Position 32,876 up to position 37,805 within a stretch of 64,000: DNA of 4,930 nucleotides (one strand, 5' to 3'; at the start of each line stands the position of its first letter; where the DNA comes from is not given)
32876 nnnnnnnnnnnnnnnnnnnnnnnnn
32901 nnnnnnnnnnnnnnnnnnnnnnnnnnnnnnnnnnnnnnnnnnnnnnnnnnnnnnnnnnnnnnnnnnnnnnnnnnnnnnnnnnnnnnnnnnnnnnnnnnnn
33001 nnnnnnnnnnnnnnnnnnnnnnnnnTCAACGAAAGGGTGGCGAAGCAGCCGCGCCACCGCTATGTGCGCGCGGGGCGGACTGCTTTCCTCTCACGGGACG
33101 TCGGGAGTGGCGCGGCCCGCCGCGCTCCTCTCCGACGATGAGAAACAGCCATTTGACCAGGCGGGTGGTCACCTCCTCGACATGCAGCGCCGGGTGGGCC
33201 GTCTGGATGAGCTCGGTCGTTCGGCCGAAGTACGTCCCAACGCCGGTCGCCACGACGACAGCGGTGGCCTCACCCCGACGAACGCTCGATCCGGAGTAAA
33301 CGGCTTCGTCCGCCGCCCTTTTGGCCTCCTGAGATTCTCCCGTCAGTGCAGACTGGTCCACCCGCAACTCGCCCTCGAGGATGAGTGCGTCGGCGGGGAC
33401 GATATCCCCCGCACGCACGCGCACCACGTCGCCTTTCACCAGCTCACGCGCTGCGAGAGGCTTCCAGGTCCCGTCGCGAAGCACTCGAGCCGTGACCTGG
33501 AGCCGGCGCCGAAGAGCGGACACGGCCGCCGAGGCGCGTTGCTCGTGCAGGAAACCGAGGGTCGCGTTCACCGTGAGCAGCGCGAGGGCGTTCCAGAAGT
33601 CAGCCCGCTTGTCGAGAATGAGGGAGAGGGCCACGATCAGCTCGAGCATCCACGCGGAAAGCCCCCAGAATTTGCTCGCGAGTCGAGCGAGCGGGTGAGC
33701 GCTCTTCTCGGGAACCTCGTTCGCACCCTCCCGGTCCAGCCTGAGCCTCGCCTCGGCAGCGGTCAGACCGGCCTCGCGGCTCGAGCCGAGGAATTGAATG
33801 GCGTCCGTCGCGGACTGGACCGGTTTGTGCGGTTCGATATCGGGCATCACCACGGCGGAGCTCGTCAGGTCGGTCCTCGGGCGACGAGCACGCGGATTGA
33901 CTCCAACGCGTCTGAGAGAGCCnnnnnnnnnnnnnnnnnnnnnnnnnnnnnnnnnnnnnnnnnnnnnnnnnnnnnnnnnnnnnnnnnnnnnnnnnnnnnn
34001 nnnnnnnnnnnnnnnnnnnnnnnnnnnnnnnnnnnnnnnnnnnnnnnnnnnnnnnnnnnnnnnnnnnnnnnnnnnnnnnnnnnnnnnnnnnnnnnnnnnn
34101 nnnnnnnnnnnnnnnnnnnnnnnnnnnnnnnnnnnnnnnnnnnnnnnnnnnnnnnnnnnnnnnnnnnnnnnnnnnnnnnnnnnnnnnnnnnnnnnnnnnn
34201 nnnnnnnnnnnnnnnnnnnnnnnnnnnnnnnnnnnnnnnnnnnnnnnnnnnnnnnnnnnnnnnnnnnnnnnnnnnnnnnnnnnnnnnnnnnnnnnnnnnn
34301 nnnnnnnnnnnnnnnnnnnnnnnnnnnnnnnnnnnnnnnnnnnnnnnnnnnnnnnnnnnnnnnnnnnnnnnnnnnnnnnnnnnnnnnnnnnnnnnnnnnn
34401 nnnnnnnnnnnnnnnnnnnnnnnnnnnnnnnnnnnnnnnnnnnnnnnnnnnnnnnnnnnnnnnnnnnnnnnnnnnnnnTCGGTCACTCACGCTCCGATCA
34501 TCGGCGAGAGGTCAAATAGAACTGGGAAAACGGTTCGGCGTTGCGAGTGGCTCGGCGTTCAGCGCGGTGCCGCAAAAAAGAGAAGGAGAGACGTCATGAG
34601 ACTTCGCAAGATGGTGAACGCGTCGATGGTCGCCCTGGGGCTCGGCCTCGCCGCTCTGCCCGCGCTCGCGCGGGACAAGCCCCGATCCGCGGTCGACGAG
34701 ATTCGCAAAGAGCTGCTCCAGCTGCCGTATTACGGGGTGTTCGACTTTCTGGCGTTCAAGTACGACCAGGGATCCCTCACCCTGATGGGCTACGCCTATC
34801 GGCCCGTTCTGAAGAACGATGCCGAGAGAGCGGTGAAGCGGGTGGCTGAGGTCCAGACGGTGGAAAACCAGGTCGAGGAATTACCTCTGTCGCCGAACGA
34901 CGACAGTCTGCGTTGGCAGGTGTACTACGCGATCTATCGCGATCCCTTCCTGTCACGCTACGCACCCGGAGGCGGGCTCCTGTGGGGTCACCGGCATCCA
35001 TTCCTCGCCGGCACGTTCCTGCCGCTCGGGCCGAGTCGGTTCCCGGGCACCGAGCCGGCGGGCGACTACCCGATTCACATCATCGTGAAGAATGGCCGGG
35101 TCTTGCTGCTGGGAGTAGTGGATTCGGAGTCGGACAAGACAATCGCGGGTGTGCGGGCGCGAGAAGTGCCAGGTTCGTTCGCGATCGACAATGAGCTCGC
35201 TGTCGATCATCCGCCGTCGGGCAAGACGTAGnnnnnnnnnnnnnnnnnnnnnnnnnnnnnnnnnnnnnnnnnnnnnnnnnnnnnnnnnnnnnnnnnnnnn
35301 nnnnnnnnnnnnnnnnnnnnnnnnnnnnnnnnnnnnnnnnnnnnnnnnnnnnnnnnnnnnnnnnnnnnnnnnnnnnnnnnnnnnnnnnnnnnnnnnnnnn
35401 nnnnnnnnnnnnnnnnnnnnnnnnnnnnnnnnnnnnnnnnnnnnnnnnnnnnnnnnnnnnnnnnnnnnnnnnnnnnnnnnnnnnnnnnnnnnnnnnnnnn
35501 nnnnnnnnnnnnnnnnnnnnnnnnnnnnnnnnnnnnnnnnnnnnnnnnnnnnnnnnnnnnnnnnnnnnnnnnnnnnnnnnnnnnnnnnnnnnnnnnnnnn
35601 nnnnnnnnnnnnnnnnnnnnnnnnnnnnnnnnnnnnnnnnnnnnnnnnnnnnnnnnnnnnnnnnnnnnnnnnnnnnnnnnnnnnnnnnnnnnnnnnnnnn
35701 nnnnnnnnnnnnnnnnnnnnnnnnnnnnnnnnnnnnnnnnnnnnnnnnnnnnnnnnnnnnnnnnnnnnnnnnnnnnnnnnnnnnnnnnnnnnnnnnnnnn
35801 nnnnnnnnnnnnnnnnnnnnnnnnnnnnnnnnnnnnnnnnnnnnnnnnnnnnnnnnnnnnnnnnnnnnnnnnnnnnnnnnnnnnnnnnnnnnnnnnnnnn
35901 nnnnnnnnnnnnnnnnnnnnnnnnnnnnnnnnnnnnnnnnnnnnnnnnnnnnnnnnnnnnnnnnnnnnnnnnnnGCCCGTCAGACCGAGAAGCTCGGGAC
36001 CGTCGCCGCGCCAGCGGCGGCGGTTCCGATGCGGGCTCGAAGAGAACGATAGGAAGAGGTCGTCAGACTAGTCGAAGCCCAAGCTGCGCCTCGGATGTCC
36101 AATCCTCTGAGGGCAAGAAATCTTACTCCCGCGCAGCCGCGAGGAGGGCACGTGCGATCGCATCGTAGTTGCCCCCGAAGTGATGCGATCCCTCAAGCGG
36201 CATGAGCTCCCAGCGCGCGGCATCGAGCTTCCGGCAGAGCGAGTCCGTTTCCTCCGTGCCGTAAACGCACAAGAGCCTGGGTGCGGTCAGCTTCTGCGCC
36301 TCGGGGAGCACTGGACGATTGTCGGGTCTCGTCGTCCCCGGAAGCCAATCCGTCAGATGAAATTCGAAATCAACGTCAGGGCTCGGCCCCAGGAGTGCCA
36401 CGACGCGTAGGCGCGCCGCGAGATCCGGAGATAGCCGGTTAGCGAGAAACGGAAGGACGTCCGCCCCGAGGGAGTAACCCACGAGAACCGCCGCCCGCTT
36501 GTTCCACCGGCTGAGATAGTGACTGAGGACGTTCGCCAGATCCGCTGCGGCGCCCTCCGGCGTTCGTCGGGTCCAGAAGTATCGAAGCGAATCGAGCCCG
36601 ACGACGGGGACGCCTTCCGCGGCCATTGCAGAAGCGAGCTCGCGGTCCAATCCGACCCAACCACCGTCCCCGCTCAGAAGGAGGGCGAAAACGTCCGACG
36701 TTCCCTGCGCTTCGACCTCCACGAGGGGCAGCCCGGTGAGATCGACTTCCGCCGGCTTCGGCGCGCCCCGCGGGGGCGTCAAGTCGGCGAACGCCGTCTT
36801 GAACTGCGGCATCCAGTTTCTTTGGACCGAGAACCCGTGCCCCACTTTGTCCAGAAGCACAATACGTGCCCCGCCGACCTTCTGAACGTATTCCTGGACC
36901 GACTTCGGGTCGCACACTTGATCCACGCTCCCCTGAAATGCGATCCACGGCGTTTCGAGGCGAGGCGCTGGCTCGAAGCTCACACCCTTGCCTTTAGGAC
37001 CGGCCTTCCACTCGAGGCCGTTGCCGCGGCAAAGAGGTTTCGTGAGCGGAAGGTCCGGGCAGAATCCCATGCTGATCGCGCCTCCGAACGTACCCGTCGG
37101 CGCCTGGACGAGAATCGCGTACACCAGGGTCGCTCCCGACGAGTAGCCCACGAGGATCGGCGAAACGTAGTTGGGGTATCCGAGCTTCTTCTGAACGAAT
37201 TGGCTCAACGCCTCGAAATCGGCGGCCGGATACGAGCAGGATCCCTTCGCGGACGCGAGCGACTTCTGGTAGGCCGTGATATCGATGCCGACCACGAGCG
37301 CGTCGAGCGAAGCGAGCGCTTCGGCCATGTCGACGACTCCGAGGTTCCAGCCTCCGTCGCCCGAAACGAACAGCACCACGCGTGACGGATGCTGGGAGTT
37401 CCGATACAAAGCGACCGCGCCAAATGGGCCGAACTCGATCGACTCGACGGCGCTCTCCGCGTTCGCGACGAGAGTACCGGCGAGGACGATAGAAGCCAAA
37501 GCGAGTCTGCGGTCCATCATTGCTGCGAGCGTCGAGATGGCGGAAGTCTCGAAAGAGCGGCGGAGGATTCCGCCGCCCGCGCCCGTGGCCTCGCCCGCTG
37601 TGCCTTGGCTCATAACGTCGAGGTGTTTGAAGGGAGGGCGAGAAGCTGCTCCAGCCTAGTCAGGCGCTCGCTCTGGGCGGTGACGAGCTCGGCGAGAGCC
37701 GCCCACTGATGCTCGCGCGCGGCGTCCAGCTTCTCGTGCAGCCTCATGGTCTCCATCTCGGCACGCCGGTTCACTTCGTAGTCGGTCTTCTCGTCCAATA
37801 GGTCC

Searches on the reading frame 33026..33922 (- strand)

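Call 33: search_protein_families(library=pfam, proteins=[window:33026-33922:-], max_evalue=0.01)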
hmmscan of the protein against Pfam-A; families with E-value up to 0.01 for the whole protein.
window:33026-33922:- (298 aa): 2 families
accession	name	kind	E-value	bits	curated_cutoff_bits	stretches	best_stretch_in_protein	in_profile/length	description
PF00122.25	E1-E2_ATPase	-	9.3e-34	117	28.1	1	141-263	3-126/181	E1-E2 ATPase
PF00690.31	Cation_ATPase_N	-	2.3e-08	34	20.4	1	41-100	9-69/69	Cation transporter/ATPase, N-terminus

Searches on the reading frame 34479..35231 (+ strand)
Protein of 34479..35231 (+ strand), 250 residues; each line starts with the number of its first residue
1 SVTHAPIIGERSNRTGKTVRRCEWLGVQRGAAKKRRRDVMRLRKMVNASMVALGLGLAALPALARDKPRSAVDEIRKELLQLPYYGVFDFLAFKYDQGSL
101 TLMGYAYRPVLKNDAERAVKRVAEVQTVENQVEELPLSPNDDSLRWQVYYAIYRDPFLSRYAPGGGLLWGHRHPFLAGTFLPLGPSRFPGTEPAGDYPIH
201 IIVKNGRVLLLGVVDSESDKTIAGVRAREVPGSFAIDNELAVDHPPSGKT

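Call 32: search_protein_families(library=pfam, proteins=[window:34479-35231:+], max_evalue=0.01)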
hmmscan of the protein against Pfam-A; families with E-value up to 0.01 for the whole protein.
window:34479-35231:+ (250 aa): 1 family
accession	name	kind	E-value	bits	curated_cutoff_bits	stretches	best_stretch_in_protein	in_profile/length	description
PF04972.22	BON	-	2.2e-14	54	27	2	198-242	23-67/69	BON domain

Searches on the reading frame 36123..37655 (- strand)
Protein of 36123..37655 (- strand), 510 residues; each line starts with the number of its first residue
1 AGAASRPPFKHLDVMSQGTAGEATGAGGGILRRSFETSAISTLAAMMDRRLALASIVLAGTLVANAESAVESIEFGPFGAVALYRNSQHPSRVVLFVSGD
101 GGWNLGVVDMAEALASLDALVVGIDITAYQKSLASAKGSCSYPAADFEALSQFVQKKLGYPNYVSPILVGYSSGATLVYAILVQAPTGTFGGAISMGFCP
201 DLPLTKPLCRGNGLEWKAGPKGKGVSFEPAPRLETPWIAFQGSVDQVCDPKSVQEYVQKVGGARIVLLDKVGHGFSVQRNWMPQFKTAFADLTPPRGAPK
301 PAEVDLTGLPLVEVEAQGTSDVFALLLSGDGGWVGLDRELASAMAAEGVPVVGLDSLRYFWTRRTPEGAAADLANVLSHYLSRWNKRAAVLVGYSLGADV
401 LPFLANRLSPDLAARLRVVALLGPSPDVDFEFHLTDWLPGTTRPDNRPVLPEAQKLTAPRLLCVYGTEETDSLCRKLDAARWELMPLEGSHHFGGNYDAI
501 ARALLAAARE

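Call 41: search_protein_families(library=pfam, proteins=[window:36123-37655:-], max_evalue=0.001)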
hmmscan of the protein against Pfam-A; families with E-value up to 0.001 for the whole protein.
window:36123-37655:- (510 aa): 4 families
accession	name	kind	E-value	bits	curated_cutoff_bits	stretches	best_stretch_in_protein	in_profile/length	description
PF06057.17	VirJ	-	1.6e-70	237.4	22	2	321-508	1-187/191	Bacterial virulence protein (VirJ)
PF12146.15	Hydrolase_4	-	2.3e-08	34.1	27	0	89-195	2-106/239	Serine aminopeptidase, S33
PF00561.26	Abhydrolase_1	-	1e-06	29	25.8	0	93-186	2-91/245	alpha/beta hydrolase fold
PF01083.28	Cutinase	-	0.00013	22.4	25.9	0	364-427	56-119/173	Cutinase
